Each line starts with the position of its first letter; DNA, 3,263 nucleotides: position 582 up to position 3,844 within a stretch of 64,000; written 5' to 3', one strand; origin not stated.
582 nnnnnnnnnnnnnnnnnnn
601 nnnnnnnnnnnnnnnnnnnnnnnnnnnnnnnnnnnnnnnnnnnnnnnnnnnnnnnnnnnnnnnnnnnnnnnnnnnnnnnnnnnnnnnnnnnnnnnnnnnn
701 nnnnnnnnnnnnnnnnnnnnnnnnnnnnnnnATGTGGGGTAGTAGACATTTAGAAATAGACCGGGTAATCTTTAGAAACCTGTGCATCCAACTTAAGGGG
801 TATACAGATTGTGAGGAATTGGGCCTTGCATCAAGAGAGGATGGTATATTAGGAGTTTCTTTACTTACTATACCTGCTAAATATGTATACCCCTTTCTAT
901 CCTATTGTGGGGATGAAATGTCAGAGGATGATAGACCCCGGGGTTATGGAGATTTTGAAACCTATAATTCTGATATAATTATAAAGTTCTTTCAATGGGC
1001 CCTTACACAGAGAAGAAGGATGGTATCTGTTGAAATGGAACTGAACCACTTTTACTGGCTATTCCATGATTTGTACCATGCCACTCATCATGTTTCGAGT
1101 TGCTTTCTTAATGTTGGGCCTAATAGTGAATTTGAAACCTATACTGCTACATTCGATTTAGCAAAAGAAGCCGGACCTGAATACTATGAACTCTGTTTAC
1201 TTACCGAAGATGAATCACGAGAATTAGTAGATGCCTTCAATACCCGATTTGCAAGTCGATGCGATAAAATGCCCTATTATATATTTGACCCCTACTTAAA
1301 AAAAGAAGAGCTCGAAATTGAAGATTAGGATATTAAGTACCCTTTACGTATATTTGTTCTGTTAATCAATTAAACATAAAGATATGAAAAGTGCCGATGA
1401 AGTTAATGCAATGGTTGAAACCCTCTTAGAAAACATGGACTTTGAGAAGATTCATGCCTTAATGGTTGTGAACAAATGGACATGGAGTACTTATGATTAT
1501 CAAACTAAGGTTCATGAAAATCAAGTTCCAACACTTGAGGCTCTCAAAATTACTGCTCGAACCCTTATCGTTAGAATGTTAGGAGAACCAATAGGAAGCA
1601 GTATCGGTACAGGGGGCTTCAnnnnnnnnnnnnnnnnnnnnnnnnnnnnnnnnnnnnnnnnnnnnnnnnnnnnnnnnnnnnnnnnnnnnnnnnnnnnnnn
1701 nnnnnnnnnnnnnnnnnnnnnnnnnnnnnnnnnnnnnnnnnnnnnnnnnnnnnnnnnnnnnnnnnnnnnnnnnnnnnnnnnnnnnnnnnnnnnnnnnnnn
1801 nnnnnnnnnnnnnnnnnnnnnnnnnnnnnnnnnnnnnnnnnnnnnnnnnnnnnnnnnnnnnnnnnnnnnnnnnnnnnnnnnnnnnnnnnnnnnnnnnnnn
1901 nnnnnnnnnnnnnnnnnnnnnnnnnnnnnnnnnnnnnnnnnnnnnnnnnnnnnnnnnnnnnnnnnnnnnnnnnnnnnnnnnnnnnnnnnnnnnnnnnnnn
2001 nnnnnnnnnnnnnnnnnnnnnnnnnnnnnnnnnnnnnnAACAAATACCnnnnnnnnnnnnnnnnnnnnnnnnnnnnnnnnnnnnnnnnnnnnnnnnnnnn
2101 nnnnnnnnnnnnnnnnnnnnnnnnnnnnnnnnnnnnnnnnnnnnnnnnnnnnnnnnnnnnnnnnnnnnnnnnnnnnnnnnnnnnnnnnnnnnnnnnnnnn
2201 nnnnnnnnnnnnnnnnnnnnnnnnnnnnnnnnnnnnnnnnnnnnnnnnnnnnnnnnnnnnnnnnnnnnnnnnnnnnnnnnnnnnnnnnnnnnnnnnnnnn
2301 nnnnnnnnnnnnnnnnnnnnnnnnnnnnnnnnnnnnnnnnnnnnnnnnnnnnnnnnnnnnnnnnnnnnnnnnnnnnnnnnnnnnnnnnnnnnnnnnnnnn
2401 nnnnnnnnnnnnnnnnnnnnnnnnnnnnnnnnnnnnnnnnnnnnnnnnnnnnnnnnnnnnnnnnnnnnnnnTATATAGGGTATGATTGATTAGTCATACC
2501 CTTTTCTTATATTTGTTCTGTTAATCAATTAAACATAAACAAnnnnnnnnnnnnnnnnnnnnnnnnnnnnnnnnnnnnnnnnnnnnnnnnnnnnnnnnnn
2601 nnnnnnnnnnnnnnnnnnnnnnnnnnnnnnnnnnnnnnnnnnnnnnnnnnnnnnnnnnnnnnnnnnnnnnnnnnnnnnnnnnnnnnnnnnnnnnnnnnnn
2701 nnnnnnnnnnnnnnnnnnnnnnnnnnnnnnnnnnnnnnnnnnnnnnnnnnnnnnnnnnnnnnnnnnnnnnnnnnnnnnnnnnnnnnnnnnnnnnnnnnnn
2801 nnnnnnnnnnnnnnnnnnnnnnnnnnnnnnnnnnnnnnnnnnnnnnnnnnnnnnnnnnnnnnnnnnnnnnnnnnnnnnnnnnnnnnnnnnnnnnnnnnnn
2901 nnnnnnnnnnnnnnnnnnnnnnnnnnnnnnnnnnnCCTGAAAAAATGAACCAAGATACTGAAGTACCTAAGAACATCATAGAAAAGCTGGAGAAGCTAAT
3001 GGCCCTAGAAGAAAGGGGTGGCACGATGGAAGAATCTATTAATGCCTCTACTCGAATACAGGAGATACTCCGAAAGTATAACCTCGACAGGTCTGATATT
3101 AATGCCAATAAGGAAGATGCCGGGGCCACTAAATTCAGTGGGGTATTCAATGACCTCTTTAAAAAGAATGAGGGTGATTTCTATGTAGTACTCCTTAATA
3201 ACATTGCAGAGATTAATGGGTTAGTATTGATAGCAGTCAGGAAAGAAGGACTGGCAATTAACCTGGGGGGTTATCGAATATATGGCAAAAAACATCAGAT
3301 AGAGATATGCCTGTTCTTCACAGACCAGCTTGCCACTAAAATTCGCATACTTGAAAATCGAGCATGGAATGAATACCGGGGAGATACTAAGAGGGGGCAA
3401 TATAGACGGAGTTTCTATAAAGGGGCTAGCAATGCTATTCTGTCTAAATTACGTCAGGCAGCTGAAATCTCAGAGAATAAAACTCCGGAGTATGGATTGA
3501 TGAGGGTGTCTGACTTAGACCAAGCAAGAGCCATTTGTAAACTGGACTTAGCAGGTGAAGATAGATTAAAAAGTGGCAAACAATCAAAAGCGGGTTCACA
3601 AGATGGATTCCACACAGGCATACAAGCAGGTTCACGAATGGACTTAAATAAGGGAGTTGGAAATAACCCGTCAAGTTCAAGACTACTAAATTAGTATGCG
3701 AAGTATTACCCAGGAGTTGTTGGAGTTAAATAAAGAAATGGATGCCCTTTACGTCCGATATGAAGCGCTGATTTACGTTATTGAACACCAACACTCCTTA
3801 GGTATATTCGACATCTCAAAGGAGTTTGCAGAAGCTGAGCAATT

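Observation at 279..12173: PeSL-like mobile regulatory cassettes: stem-loop terminator plus Bacteroidota -7 box plus conserved leader, at least 11 copies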

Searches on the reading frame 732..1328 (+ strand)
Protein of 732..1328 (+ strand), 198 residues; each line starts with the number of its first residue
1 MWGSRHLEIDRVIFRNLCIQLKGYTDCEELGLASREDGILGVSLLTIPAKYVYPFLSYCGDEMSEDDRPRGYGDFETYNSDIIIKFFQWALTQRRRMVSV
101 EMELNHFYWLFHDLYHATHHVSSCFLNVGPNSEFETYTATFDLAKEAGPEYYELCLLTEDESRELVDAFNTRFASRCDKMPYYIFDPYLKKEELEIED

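Call 11: search_protein_families(library=pfam, proteins=[window:732-1328:+], max_evalue=0.01)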
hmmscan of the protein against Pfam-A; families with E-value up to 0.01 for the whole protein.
window:732-1328:+ (198 aa): 0 families

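Call 78: search_protein_families(library=phrogs, proteins=[window:732-1328:+], max_evalue=0.001)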
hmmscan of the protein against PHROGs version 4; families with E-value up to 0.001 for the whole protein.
window:732-1328:+ (198 aa): 0 families

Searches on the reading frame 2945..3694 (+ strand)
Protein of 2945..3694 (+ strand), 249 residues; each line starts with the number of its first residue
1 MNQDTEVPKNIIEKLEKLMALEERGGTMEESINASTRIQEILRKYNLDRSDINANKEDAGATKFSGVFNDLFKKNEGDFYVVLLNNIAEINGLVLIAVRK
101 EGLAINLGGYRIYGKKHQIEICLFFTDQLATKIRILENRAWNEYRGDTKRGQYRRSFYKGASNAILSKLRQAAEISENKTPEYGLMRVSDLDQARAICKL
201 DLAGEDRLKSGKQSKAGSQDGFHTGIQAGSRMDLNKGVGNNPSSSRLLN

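Call 11: search_protein_families(library=pfam, proteins=[window:2945-3694:+], max_evalue=0.01)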
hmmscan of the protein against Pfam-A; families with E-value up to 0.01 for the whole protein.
window:2945-3694:+ (249 aa): 2 families
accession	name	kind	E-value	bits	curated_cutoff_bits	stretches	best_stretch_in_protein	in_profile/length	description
PF23771.1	DUF7168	-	1.8e-05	24.9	25.5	1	106-174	49-114/140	Domain of unknown function (DUF7168)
PF10979.13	DUF2786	-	0.0047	17.3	23.9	1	11-49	2-40/40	Protein of unknown function (DUF2786)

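Call 27: find_encoding_contigs(protein=window:2945-3694:+, flank=10000, max_places=10)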
Protein window:2945-3694:+ (249 aa): 10 contigs read that carry it; 6 places shown.
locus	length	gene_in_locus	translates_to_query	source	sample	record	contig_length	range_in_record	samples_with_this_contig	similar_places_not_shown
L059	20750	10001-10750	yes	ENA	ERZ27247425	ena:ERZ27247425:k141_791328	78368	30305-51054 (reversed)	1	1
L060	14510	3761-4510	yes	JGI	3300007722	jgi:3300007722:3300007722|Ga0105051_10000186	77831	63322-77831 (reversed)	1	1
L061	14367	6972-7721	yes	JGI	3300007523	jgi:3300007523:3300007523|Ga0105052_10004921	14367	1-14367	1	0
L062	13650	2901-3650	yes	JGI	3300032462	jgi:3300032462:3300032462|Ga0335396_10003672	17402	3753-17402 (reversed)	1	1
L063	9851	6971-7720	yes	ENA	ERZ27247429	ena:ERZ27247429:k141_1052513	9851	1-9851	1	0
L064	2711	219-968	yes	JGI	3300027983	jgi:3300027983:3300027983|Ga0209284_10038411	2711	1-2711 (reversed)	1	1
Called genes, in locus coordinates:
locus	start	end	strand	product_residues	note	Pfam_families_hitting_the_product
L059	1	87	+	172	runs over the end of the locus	-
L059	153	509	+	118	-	-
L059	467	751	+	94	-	-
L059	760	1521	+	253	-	-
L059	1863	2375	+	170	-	-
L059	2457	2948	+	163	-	-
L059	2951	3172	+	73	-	-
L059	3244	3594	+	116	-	-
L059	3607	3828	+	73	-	PF13619:KTSC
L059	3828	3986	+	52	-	-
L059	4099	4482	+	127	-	-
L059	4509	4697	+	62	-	-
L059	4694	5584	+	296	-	PF13585:CHU_C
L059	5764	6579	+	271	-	PF06067:DUF932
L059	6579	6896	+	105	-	-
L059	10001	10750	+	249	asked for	-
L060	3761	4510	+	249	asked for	-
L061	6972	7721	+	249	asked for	-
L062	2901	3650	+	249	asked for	-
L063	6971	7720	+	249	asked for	-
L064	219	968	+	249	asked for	-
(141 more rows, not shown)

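Call 38: find_homologous_proteins(query=window:2945-3694:+, max_evalue=1e-10)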
Query window:2945-3694:+ (249 aa): 1 proteins with E <= 1e-10 among 316 candidates.
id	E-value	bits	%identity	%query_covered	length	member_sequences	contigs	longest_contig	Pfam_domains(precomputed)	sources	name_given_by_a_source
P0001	1.4e-157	540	100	100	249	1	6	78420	-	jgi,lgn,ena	-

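Call 78: search_protein_families(library=phrogs, proteins=[window:2945-3694:+], max_evalue=0.001)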
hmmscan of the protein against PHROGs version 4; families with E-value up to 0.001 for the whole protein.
window:2945-3694:+ (249 aa): 1 family
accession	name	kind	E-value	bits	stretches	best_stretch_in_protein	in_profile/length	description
phrog_421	-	unknown function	3.9e-24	86.4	1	9-240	7-232/241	unknown function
